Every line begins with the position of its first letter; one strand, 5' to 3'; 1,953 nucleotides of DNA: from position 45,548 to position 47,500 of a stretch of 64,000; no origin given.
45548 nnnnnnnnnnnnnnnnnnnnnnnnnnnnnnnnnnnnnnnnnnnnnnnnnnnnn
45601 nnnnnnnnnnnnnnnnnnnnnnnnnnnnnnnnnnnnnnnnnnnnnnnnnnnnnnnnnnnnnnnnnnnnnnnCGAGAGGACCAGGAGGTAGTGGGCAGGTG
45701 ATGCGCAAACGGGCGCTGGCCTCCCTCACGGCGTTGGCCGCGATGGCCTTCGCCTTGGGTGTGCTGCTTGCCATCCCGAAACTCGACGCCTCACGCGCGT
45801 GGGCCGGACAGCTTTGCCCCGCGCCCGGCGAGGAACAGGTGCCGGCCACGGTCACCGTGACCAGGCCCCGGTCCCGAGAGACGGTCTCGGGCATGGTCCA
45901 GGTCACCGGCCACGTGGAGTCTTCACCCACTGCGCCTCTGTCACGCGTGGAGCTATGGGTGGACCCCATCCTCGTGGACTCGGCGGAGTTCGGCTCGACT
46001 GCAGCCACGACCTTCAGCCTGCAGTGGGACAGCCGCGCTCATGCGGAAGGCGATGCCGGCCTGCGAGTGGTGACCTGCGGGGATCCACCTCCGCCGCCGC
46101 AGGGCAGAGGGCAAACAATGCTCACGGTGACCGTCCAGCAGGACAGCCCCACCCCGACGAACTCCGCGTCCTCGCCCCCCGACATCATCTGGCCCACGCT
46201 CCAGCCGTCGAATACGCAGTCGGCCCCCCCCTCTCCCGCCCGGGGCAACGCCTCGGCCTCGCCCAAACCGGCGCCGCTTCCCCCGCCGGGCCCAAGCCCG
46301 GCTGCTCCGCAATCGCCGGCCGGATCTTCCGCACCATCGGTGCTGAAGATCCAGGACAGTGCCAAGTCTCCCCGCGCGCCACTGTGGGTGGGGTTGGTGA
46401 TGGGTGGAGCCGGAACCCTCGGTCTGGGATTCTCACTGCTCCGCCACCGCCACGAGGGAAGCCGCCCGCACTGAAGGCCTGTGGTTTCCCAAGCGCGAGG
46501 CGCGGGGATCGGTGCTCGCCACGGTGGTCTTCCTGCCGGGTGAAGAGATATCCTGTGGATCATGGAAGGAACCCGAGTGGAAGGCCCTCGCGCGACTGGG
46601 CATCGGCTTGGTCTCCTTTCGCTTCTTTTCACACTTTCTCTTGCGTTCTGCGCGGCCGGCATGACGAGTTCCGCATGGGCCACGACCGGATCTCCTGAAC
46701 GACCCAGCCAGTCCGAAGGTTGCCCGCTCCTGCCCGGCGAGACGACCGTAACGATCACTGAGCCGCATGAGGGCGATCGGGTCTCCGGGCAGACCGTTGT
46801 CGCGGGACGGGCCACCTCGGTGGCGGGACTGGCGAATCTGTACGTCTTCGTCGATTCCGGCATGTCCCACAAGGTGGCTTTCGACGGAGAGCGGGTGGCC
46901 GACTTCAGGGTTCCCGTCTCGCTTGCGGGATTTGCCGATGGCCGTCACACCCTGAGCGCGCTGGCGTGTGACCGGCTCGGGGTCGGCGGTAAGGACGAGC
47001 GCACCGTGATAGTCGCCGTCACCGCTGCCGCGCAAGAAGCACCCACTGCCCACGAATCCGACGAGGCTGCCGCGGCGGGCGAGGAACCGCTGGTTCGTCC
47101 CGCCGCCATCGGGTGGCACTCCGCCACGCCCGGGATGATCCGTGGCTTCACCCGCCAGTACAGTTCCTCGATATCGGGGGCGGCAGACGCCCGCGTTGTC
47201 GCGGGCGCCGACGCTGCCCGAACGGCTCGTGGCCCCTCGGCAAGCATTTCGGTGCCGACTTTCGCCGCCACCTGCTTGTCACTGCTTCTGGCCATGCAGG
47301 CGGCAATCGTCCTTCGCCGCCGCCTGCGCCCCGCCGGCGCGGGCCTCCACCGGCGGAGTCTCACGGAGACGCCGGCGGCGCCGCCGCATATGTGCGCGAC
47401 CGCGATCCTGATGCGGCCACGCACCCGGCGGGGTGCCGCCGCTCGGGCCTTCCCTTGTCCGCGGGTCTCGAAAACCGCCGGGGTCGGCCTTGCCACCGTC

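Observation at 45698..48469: Paralogous Ig-like surface domains, one fused through a TM helix to a GT2: possible dedicated surface-protein glycosylation system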

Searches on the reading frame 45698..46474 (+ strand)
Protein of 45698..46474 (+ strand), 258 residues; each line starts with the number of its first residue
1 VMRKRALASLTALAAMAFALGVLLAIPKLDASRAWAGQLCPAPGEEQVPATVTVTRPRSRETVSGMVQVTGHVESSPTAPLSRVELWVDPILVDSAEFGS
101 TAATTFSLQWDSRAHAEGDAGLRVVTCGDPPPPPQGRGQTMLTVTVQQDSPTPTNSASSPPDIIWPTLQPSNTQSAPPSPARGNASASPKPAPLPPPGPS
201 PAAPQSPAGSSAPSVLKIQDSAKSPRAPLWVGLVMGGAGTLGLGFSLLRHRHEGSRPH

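Call 3: search_protein_families(library=pfam, proteins=[window:45698-46474:+], max_evalue=0.1)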
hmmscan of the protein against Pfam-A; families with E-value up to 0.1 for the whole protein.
window:45698-46474:+ (258 aa): 1 family
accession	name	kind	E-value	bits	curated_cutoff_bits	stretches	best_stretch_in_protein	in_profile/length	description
PF17957.7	Big_7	-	1.4e-06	29.3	24.1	1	51-124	2-70/70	Bacterial Ig domain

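Call 4: search_protein_families(library=ncbifam, proteins=[window:45698-46474:+], max_evalue=0.1)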
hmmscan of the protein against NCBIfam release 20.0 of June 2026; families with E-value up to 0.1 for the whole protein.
window:45698-46474:+ (258 aa): 0 families

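Call 86: predict_structure(alignment_id=A3)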
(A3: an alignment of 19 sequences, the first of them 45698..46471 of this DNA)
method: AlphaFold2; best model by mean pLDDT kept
length: 258 residues; sequences in the alignment: 19
mean_pLDDT: 74.1   pTM: 0.51
mean pLDDT of the five models: 74.1, 73.6, 73.4, 73.4, 72.5
residues with pLDDT >= 90: 89; 70-90: 57; 50-70: 70; < 50: 42
segments of 3 or more residues with pLDDT < 50: 28-36, 204-226
pLDDT, mean of each block of 10 residues (from residue 1): 71 85 65 56 79 98 98 94 95 95 97 96 92 82 95 65 55 53 53 63 49 44 48 60 76 61
secondary structure, 60 per line:
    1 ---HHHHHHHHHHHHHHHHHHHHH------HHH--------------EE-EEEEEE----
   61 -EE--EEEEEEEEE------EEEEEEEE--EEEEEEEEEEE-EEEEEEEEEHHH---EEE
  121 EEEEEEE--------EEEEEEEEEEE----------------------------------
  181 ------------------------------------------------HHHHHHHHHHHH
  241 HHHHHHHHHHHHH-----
elements in order: H4-24 E51-56 E66-74 E81-88 E91-101 E103-111 E118-127 E136-146 H229-253

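Call 89: fold_search(model_id=the predicted structure, library=pdb)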
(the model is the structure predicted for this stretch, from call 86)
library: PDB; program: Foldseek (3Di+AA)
matches with E <= 10: 1924; with E <= 0.001: 42
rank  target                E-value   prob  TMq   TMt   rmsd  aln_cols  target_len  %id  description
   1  5k3x_B                2.5e-05  1.00  0.29  0.22   6.0       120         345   21  Crystal Structure of the sulfite dehydrogenase, SorT R78K mutant from Sinorhizobium meliloti (released 2017-05-24)
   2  3pdd                  3.5e-05  1.00  0.30  0.40   3.0       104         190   20  Structures of Clostridium thermocellum CbhA fibronectin(III)-like modules (released 2011-11-23)
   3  8s5s                  3.9e-05  1.00  0.31  0.22   2.8       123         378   14  Crystal structure of a Sulfite dehydrogenase from Thermus thermophilus (released 2024-11-27)
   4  3r18                  3.9e-05  1.00  0.30  0.21   5.2       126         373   17  Chicken sulfite oxidase double mutant with altered activity and substrate affinity (released 2012-02-08)
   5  6y0k                  5.0e-05  1.00  0.31  0.22   5.3       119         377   15  Sulfite oxidase from Thermus thermophilus with coordinated phosphate (released 2020-08-05)
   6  5k3x_A                5.0e-05  1.00  0.28  0.22   6.2       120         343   18  Crystal Structure of the sulfite dehydrogenase, SorT R78K mutant from Sinorhizobium meliloti (released 2017-05-24)
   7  6tn6                  5.2e-05  1.00  0.29  0.17   3.8       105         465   10  X-ray structure of the endo-beta-1,4-mannanase from Thermotoga petrophila (released 2020-04-29)
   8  2kl6_MODEL_1_A        5.9e-05  1.00  0.31  0.66   3.9       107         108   14  Solution NMR structure of the CARDB domain of PF1109 from Pyrococcus furiosus. Northeast Structural Genomics C (released 2009-08-25)
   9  3pdg                  6.6e-05  1.00  0.29  0.74   3.0       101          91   17  Structures of Clostridium thermocellum CbhA fibronectin(III)-like modules (released 2011-11-23)
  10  2a9a_B                7.0e-05  1.00  0.31  0.23   5.4       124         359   18  Crystal structure of recombinant chicken sulfite oxidase with the bound product, sulfate, at the active site (released 2005-08-02)
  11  3hbq                  7.0e-05  1.00  0.30  0.21   5.2       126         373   17  Structure of recombinant Chicken Liver Sulfite Oxidase mutant Cys 185 Ala (released 2010-04-14)
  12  3hc2                  7.4e-05  1.00  0.30  0.21   5.2       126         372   17  Crystal Structure of chicken sulfite oxidase mutant Tyr 322 Phe (released 2010-06-16)
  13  1sox_A                8.3e-05  1.00  0.30  0.18   4.5       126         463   17  SULFITE OXIDASE FROM CHICKEN LIVER (released 1998-04-29)
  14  3hbg                  9.3e-05  1.00  0.30  0.23   5.0       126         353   17  Structure of recombinant Chicken Liver Sulfite Oxidase mutant C185S (released 2010-04-14)
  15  2a99                  9.3e-05  1.00  0.30  0.22   5.2       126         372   17  Crystal structure of recombinant chicken sulfite oxidase at resting state (released 2005-08-02)
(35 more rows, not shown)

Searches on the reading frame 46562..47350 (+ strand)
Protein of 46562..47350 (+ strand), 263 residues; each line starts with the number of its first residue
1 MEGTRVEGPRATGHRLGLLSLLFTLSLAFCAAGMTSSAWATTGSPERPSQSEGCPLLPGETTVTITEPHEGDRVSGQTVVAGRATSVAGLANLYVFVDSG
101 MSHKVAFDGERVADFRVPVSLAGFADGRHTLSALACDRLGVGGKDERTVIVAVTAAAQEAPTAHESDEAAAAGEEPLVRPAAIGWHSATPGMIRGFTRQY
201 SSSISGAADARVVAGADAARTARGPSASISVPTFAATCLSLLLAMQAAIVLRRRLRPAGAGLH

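Call 71: find_homologous_proteins(query=window:46562-47350:+, max_evalue=0.01)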
Query window:46562-47350:+: the 8000 candidates sharing most words with the query were scored; none scored E <= 0.01.
